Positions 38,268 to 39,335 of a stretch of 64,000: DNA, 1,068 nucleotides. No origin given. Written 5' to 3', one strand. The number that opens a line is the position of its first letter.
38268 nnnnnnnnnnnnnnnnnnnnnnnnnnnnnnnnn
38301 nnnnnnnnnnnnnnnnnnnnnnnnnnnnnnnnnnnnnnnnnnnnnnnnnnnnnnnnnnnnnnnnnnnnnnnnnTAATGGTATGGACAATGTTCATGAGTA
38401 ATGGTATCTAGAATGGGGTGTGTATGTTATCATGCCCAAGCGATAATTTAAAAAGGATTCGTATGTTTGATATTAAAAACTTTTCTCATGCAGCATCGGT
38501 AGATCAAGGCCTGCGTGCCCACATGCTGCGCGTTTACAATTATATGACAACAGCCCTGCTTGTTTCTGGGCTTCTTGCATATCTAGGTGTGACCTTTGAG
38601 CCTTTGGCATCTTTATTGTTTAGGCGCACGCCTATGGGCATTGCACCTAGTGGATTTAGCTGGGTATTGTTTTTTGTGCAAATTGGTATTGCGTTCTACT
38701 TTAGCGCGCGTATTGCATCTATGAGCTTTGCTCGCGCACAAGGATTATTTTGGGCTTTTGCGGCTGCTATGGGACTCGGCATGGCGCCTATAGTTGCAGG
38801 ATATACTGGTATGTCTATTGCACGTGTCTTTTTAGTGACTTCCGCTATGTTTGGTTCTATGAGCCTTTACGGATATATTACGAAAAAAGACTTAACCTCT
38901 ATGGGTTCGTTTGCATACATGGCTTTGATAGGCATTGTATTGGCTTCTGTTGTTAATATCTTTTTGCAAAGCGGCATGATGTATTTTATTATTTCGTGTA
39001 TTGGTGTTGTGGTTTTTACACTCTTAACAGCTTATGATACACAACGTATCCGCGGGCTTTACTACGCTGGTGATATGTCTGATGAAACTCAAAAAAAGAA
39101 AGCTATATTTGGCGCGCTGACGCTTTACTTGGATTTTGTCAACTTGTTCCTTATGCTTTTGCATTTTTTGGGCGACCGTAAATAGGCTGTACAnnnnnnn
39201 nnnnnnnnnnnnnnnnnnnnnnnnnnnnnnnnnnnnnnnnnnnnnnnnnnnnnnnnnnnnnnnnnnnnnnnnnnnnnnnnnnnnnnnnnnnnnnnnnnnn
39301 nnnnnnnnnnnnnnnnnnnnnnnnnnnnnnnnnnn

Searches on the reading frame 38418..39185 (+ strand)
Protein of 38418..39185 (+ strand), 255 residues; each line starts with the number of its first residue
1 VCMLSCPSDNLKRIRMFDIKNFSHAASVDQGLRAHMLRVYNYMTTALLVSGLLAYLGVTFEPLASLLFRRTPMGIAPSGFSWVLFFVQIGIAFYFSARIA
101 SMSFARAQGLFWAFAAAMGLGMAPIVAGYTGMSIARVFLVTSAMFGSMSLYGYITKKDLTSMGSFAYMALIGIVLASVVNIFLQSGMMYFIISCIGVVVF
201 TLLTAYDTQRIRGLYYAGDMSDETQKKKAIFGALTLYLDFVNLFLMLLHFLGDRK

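Call 24: search_protein_families(library=pfam, proteins=[window:38418-39185:+], max_evalue=0.1)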
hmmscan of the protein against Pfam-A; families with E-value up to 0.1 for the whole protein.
window:38418-39185:+ (255 aa): 1 family
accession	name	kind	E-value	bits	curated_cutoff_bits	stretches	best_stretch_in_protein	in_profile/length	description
PF01027.25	Bax1-I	-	8.7e-58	195.9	34.1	1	33-251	1-207/207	Inhibitor of apoptosis-promoting Bax1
